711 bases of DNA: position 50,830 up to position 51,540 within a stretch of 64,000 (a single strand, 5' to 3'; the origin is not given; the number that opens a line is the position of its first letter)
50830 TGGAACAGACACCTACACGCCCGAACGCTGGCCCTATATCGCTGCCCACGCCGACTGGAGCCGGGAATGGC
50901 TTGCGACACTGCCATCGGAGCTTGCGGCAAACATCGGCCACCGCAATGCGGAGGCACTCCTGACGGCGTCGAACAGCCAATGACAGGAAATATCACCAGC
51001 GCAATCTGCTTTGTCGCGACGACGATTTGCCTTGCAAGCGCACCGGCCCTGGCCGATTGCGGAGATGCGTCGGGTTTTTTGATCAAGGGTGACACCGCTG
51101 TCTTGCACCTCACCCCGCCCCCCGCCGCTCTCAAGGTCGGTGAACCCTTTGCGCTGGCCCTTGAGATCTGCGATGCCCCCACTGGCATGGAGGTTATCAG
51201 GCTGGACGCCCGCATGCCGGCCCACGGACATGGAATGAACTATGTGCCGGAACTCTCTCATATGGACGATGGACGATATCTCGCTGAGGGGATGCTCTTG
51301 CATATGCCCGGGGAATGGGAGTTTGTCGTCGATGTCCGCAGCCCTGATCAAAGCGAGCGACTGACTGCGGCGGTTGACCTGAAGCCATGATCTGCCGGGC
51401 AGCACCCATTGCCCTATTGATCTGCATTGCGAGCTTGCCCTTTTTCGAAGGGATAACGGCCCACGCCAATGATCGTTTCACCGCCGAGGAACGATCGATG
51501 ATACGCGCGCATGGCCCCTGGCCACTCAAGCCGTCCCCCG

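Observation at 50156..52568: Translationally coupled amidohydrolase, YtkA-like and MauG/MbnH-type diheme enzyme: candidate undescribed periplasmic protein-modification or copper system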

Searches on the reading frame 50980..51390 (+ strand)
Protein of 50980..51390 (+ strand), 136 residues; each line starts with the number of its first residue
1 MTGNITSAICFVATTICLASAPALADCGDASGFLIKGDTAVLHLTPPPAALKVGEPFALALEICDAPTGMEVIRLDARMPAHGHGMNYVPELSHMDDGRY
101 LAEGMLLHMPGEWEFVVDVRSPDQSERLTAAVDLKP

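Call 3: search_protein_families(library=pfam, proteins=[window:50980-51390:+], max_evalue=0.01)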
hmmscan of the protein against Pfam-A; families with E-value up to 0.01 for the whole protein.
window:50980-51390:+ (136 aa): 1 family
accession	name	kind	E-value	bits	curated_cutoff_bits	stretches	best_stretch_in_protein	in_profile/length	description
PF13115.11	YtkA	-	0.0004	21.4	25.9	1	67-117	35-84/85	YtkA-like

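Call 4: search_protein_families(library=ncbifam, proteins=[window:50980-51390:+], max_evalue=0.01)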
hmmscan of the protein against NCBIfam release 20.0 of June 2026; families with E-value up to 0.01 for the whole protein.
window:50980-51390:+ (136 aa): 0 families

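Call 8: search_solved_structures(query=window:50980-51387:+, max_evalue=10, show_alignments=3)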
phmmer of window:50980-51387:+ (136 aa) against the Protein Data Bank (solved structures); distinct sequences matched with E-value up to 10: 3.
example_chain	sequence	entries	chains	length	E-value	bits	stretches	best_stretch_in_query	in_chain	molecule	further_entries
5jir_B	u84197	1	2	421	0.09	15.9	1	21-94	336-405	OOP family OmpA-OmpF porin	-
7vf3_B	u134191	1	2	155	0.57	13.3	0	101-130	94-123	Uteroglobin,PB1m7 peptide,Uteroglobin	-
7vg7_B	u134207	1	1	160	0.63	13.2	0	101-130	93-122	Uteroglobin,PB1m6A9 peptide,Uteroglobin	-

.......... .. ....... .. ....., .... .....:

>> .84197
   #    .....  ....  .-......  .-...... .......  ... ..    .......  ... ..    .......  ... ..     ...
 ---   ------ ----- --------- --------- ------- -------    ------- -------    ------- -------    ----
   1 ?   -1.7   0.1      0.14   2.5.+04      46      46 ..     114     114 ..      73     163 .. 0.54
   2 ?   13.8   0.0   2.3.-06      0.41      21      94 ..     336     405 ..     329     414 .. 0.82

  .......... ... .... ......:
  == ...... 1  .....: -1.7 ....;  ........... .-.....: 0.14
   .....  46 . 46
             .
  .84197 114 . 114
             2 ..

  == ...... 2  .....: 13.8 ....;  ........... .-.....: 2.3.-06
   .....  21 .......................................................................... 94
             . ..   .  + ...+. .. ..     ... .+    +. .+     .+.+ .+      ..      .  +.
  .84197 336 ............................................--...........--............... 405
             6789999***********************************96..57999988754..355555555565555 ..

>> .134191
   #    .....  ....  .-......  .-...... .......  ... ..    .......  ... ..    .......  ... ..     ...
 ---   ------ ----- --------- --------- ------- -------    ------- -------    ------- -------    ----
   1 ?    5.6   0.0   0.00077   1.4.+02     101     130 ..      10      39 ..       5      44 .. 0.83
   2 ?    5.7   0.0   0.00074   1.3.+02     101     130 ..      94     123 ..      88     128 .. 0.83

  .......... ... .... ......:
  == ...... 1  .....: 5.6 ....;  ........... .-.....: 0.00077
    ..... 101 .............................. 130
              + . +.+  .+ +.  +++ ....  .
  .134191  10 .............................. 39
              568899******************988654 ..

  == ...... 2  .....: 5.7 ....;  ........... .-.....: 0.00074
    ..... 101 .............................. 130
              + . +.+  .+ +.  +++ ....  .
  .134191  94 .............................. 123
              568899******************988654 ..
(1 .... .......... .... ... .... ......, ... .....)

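Call 19: find_homologous_proteins(query=A2, max_evalue=0.001)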
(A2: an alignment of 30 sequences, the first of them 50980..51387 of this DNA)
Query A2 (30 sequences) (136 aa, profile of the alignment): 857 proteins with E <= 0.001 among 8000 candidates; the best 120 are listed.
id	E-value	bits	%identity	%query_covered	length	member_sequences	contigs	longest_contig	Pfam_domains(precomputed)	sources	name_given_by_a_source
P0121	5.1e-42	161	41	68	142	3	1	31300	-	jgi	-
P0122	1.4e-41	160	44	79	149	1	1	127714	-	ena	-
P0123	4.3e-41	158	37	82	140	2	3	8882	PF13115.12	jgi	jgi:hypothetical protein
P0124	1.3e-40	157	39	87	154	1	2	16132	-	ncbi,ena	-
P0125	1.6e-40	156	43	85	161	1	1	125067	-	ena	-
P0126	1.8e-40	156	43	65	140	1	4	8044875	-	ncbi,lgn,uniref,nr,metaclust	ncbi:MAG: hypothetical protein ETSY2_14900 [Candidatus Entotheonella gemina]|uniref:YtkA-like domain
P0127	1.9e-40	156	48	72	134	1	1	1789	-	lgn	-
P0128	2.2e-40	156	49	81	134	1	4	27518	-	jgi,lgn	jgi:hypothetical protein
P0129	2.4e-40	156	44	75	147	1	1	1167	-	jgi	jgi:hypothetical protein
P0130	2.6e-40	156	38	82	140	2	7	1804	-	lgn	-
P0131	3.2e-40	155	44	65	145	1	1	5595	-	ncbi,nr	ncbi:MAG: hypothetical protein H7125_01820 [Proteobacteria bacterium]|nr:hypothetical protein [Burkh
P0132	3.5e-40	155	48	65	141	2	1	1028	PF13115.12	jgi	jgi:hypothetical protein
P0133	4.0e-40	155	47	65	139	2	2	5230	-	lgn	-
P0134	4.2e-40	155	42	63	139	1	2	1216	PF13115.12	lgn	-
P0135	7.2e-40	154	43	74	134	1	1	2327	-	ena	-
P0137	1.2e-39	153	47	72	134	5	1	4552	PF13115.12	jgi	jgi:hypothetical protein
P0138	1.3e-39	153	46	72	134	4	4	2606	PF13115.12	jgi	jgi:hypothetical protein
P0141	2.0e-39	153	43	74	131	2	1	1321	PF13115.12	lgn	-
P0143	2.4e-39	152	40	96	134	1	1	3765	PF13115.12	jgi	jgi:YtkA-like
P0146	2.9e-39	152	40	79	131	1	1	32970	PF13115.12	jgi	jgi:hypothetical protein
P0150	4.3e-39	152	45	72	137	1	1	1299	PF13115.12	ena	-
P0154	7.7e-39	151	47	65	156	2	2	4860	PF13115.12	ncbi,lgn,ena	-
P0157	8.8e-39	151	41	91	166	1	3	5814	PF13115.12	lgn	-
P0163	2.2e-38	149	39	74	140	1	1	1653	PF13115.12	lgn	-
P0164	2.3e-38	149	37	80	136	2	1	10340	PF13115.12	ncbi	-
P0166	2.7e-38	149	49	57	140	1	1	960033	PF13115.12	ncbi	-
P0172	5.3e-38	148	40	87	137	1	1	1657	PF13115.12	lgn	-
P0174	5.3e-38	148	45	65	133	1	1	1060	PF13115.12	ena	-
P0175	6.4e-38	148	34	91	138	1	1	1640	PF13115.12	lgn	-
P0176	7.0e-38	148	44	85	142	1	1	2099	PF13115.12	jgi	jgi:hypothetical protein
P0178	7.1e-38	148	42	64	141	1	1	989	PF13115.12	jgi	-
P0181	9.2e-38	147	40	90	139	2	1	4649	PF13115.12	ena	-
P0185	1.4e-37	147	46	65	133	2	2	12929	PF13115.12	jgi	jgi:hypothetical protein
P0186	1.4e-37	147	41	80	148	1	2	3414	PF13115.12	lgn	-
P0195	2.4e-37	146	45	69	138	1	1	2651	PF13115.12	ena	-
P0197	2.5e-37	146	40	85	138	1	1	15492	PF13115.12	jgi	jgi:hypothetical protein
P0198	2.8e-37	146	37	87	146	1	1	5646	PF13115.12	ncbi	-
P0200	3.0e-37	146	38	83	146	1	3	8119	PF13115.12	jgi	jgi:hypothetical protein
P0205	3.5e-37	145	55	47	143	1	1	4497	PF13115.12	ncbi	-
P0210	5.8e-37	145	43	65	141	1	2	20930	PF13115.12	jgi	jgi:hypothetical protein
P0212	6.7e-37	144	46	79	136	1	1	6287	PF13115.12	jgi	jgi:hypothetical protein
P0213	6.9e-37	144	40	78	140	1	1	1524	PF13115.12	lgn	-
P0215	7.7e-37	144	41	65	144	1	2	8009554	PF13115.12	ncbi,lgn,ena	-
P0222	1.1e-36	144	36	93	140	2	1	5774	PF13115.12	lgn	-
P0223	1.1e-36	144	37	93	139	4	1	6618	PF13115.12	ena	-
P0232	3.0e-36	142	38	46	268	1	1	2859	PF13115.12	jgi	jgi:hypothetical protein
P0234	3.0e-36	142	41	88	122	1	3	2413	PF13115.12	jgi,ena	-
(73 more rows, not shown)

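Call 33: predict_structure(alignment_id=A4)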
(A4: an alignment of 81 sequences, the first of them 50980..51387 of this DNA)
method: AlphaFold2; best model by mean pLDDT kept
length: 136 residues; sequences in the alignment: 81
mean_pLDDT: 86.9   pTM: 0.75
mean pLDDT of the five models: 86.9, 86.4, 86.1, 86.0, 85.6
residues with pLDDT >= 90: 97; 70-90: 12; 50-70: 26; < 50: 1
segments of 3 or more residues with pLDDT < 50: none
pLDDT, mean of each block of 10 residues (from residue 1): 59 54 64 94 94 96 94 96 88 95 96 97 97 93
secondary structure, 60 per line:
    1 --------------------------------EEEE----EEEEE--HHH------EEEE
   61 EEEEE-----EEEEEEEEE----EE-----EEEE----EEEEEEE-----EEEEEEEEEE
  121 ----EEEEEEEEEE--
elements in order: E33-36 E41-45 E57-65 E71-79 E91-94 E99-105 E111-120 E125-134

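Call 36: fold_search(model_id=the predicted structure, library=pdb)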
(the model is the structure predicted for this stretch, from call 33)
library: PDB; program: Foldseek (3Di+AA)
matches with E <= 10: 1884; with E <= 0.001: 2
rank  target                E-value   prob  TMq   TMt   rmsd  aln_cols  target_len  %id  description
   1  9ll2_A                7.5e-05  1.00  0.55  0.67   3.3       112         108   22  Crystal structure of the Helicobacter pylori copper resistance determinant CrdA in the apo form (released 2025-11-19)
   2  9ll4_A                1.1e-04  1.00  0.51  0.63   4.6       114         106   22  Crystal structure of the Helicobacter pylori copper resistance determinant CrdA in complex with silver ions in space g (released 2025-11-19)
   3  4jg9_A                4.4e-03  1.00  0.44  0.43   9.6       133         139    8  X-ray Crystal Structure of a Putative Lipoprotein from Bacillus anthracis (released 2013-03-20)
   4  3uc2_B                4.7e-03  1.00  0.50  0.53   5.6       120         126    9  Crystal structure of a DUF4426 family protein (PA0388) from Pseudomonas aeruginosa PAO1 at 2.09 A resolution (released 2011-11-23)
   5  3nrp_C                5.2e-03  1.00  0.49  0.45   7.3       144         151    8  Crystal structure of 'as isolated' uropathogenic E. coli strain F11 FetP recombinantly expressed in the periplasm of E (released 2011-05-18)
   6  5i0y_A                6.1e-03  1.00  0.49  0.45   7.4       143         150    8  COPPER-BOUND E46Q VARIANT OF UROPATHOGENIC ESCHERICHIA COLI STRAIN F11 FETP (released 2017-02-08)
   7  3nrq_B                6.4e-03  1.00  0.49  0.45   7.2       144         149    8  Crystal structure of copper-reconstituted FetP from uropathogenic Escherichia coli strain F11 (released 2011-05-18)
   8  5i0y_B                7.5e-03  1.00  0.48  0.43   7.3       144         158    8  COPPER-BOUND E46Q VARIANT OF UROPATHOGENIC ESCHERICHIA COLI STRAIN F11 FETP (released 2017-02-08)
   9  3uc2_A                7.9e-03  1.00  0.49  0.53   6.4       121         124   12  Crystal structure of a DUF4426 family protein (PA0388) from Pseudomonas aeruginosa PAO1 at 2.09 A resolution (released 2011-11-23)
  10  7q3r_G                8.3e-03  0.99  0.35  0.38   6.7       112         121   16  Crystal structure of SARS-CoV-2 RBD in complex with the neutralizing nanobodies VHH-F04 and VHH-G09 (released 2022-11-16)
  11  3nrp_B                9.2e-03  1.00  0.46  0.42   7.4       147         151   11  Crystal structure of 'as isolated' uropathogenic E. coli strain F11 FetP recombinantly expressed in the periplasm of E (released 2011-05-18)
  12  2mw1_MODEL_1_A        9.2e-03  0.98  0.34  0.38  10.4       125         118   13  NMR structure of the protein NP_809137.1 from Bacteroides thetaiotaomicron (released 2014-11-12)
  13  3uc2_D                9.7e-03  1.00  0.51  0.60   4.3       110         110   11  Crystal structure of a DUF4426 family protein (PA0388) from Pseudomonas aeruginosa PAO1 at 2.09 A resolution (released 2011-11-23)
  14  4cn1_A                9.7e-03  1.00  0.41  0.11   6.2       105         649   12  GlgE isoform 1 from Streptomyces coelicolor D394A mutant with maltose- 1-phosphate bound (released 2014-05-21)
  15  6rpt_A                1.0e-02  1.00  0.47  0.54   4.5       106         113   20  Structure of tick complement inhibitor CirpT1 complexed with macroglobubulin domain 4 of human complement C5 (released 2020-01-08)
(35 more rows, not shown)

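Call 46: search_solved_structures(query=A4, max_evalue=10, show_alignments=5)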
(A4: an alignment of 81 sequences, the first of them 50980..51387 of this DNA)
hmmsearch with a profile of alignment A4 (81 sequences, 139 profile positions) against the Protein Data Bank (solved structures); distinct sequences matched with E-value up to 10: 1.
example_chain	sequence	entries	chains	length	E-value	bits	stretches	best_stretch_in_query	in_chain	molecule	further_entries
9ll2_A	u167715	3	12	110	0.031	17.4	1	34-128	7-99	Copper resistance protein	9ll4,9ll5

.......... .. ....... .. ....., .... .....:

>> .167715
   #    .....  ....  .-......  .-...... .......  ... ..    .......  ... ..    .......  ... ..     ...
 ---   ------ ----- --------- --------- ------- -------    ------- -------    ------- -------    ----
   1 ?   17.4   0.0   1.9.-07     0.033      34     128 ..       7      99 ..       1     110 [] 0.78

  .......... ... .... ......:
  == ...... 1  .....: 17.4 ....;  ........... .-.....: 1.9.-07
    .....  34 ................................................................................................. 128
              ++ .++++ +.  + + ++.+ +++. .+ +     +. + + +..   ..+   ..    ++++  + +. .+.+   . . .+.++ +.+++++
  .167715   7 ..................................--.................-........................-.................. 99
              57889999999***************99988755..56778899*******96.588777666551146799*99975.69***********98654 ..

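Call 67: search_protein_representatives(alignment_id=A4)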
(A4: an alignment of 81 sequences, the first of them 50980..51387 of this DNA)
Query: 81 sequences, 139 profile positions. Proteins with E-value up to 0.001 (for the whole library): 4049; up to 1e-10: 2070; up to 1e-30: 181. The best 150 are listed.
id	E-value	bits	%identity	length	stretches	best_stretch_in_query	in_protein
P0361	3.6e-48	179.3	-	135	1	7-138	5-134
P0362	1.9e-47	177.0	-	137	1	6-138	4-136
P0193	1.2e-45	171.2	-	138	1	8-138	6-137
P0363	1.3e-45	171.0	-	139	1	5-139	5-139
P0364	1.4e-45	170.9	-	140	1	6-139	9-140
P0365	1.8e-45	170.5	-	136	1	1-138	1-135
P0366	4.7e-45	169.2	-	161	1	6-139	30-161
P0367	5.9e-44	165.6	-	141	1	4-137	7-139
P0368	6.6e-44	165.5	-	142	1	8-138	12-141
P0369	9.7e-44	164.9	-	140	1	7-138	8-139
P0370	9.8e-44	164.9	-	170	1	11-138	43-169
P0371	1.3e-43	164.6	-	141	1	6-138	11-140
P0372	1.7e-43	164.2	-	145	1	3-139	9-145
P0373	3.4e-43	163.2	-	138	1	8-138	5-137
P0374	6.0e-43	162.4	-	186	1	17-138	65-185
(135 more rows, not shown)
